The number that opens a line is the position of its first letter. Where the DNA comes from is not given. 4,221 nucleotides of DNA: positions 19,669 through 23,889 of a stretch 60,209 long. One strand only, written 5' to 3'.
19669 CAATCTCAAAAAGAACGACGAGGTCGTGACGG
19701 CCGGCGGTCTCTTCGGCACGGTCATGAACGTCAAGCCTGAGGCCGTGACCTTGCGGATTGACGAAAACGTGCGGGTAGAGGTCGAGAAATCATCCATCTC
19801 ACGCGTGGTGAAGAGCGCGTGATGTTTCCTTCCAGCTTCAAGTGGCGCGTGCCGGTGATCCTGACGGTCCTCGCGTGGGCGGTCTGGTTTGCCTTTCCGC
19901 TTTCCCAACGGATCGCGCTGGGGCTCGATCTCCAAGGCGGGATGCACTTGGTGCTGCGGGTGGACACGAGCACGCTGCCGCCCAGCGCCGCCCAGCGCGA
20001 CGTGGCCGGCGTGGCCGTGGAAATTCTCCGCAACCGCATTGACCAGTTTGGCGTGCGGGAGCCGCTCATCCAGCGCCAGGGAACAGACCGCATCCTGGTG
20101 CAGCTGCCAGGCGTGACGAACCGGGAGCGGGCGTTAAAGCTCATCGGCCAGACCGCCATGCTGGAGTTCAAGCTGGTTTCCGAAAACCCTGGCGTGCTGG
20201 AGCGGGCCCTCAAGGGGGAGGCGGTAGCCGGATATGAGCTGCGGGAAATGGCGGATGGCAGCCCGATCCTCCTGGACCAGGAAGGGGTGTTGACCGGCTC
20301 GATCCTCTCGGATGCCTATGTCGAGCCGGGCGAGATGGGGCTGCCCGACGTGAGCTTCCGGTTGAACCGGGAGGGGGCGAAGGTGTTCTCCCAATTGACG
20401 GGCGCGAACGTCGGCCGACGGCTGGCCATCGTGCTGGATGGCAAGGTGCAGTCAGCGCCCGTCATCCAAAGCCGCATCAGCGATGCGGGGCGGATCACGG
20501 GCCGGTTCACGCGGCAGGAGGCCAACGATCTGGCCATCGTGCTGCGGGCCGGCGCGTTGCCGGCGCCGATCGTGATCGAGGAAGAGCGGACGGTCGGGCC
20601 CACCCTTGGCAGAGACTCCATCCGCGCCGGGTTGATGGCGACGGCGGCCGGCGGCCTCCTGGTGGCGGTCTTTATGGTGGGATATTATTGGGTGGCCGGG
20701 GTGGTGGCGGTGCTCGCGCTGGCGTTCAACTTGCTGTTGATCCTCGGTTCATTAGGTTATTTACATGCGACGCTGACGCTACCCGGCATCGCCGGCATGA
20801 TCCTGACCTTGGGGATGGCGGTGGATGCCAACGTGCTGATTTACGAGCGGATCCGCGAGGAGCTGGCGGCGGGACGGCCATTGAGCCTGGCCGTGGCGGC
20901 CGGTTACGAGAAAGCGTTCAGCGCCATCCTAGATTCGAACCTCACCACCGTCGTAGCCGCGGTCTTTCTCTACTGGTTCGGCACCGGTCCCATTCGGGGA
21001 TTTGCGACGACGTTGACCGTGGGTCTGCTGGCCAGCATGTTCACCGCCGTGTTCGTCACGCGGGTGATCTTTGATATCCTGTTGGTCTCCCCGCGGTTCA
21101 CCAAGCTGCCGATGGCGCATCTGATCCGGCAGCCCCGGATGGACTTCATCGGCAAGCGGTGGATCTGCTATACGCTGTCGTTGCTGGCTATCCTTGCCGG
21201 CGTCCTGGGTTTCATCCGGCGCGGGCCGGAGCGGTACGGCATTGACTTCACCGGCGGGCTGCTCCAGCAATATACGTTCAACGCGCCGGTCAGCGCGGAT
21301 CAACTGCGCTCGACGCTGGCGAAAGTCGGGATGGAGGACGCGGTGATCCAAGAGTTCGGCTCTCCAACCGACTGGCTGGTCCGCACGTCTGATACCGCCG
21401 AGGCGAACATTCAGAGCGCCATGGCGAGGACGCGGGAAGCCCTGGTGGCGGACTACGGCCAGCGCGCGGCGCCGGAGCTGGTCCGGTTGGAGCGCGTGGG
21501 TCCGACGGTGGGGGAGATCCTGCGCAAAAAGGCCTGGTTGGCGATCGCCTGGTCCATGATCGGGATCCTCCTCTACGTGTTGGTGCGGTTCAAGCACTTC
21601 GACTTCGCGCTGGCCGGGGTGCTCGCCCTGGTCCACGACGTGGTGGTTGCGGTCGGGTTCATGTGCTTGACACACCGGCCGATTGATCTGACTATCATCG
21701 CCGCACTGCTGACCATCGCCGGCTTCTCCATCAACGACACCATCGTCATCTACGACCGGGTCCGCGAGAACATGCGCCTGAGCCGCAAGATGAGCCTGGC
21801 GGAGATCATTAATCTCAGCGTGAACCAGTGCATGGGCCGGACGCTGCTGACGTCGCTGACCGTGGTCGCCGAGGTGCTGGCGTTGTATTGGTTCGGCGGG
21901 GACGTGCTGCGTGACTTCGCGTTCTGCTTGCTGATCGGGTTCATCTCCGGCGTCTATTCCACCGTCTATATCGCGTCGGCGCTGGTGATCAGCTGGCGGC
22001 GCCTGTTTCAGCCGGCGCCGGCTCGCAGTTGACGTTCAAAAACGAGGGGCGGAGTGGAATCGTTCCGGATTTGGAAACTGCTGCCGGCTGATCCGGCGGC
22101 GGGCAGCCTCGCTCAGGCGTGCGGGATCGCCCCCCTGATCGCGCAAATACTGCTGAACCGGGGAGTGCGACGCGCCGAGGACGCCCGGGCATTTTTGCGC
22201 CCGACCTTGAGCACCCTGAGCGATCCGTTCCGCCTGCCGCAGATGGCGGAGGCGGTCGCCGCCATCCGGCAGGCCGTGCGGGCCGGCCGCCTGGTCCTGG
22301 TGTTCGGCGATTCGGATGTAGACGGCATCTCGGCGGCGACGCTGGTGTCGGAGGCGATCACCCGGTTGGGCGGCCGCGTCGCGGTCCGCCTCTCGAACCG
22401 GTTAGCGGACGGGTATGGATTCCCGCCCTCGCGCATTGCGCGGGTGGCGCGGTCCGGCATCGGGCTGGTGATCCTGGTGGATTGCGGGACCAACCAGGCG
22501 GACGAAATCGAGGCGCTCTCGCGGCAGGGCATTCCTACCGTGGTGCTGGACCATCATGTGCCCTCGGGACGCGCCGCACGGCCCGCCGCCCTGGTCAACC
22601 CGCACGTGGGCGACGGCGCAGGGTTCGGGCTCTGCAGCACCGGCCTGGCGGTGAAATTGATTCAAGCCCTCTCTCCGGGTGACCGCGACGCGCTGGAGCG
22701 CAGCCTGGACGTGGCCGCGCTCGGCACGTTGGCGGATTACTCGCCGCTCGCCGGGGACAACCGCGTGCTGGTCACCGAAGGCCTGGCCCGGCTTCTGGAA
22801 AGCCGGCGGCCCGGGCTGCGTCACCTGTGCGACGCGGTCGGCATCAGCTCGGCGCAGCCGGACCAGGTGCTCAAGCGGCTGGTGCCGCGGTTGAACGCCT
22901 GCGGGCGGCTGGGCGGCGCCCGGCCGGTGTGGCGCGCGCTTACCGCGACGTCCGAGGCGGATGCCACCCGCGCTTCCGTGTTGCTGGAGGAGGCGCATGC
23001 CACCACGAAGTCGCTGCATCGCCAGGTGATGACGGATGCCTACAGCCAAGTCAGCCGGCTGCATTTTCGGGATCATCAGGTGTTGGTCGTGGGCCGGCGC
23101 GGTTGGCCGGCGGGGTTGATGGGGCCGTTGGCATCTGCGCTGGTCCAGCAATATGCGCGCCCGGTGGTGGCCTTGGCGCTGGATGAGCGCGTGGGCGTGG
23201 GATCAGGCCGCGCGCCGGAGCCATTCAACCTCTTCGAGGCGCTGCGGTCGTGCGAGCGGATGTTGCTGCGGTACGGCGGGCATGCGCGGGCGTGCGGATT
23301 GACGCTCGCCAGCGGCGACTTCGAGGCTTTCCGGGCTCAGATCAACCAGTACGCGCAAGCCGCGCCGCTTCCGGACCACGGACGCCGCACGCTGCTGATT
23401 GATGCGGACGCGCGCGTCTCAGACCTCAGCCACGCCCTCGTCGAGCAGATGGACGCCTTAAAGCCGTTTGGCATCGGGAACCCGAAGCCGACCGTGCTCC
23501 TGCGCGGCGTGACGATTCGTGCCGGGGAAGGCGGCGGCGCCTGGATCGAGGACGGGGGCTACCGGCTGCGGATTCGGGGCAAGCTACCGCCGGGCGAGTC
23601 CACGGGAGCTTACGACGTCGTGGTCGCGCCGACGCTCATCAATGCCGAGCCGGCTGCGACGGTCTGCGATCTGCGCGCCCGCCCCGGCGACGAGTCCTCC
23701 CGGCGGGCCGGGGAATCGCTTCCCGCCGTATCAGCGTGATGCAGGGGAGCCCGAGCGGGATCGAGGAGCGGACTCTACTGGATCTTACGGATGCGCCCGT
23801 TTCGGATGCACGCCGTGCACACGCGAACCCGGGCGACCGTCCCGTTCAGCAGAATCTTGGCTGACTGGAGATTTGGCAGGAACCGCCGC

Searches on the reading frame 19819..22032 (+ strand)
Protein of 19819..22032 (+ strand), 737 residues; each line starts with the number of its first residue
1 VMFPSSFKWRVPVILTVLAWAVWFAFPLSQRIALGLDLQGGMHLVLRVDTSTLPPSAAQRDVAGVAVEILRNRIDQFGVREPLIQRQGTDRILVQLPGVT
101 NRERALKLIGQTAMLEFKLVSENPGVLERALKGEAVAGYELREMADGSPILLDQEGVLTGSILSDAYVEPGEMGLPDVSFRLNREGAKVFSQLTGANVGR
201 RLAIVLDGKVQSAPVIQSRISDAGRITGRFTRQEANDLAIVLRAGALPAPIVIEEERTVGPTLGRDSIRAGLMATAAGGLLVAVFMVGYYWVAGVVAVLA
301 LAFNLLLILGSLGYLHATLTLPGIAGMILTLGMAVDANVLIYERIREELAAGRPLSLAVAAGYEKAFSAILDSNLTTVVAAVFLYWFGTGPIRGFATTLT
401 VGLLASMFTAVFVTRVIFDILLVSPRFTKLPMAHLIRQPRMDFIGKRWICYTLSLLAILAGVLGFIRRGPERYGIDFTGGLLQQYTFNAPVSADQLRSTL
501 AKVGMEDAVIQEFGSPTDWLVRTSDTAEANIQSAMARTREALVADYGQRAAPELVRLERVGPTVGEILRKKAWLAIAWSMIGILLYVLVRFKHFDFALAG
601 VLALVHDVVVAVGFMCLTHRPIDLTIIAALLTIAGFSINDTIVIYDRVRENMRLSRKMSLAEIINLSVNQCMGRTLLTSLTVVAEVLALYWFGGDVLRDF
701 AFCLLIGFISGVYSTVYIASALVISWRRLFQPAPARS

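Call 87: search_protein_families(library=pfam, proteins=[window:19819-22032:+], max_evalue=0.0001)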
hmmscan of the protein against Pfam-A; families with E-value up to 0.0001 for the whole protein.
window:19819-22032:+ (737 aa): 5 families
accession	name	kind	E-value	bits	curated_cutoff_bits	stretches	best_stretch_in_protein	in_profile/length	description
PF02355.23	SecD_SecF_C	-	1.4e-80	269.6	20.5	2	552-727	13-187/189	Protein export membrane protein SecD/SecF, C-terminal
PF22599.2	SecDF_P1_head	-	2.6e-35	121.2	27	1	145-249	8-114/114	SecDF, P1 head subdomain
PF21760.3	SecD_1st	-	5.1e-27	93.5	27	1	66-121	4-59/60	Protein translocase subunit SecDF, P1 domain, N-terminal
PF07549.19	Sec_GG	-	9e-08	31.9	20.3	0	34-51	10-27/28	SecD/SecF GG Motif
PF03176.21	MMPL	-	3.2e-06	26.7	20.5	1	291-411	173-292/333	MMPL family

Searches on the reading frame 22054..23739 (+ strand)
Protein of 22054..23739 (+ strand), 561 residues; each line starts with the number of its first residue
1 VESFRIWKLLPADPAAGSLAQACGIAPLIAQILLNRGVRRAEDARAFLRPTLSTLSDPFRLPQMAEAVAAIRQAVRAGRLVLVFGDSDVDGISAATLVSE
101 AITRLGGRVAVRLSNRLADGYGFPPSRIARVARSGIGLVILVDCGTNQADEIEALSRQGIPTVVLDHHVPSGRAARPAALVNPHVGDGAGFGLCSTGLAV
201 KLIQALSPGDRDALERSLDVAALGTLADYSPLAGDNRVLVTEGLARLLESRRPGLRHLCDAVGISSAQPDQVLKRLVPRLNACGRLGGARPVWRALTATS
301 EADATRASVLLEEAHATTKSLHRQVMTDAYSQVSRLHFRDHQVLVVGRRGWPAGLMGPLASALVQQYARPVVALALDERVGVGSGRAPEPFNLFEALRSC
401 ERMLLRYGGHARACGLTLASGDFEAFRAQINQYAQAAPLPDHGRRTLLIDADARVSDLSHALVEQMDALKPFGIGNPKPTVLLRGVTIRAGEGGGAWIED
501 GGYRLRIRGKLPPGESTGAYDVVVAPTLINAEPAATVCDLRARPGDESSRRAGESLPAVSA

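Call 87: search_protein_families(library=pfam, proteins=[window:22054-23739:+], max_evalue=0.0001)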
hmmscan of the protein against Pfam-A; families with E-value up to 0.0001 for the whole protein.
window:22054-23739:+ (561 aa): 3 families
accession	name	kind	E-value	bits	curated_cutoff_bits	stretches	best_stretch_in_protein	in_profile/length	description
PF01368.27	DHH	-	3.3e-15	56.9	28.1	1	81-225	2-125/125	DHH family, N-terminal domain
PF02272.25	DHHA1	-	1e-09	39.2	25.9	1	342-435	3-101/102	DHHA1 domain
PF17768.7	RecJ_OB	-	2.4e-07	31.2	27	1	449-489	1-41/107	RecJ OB domain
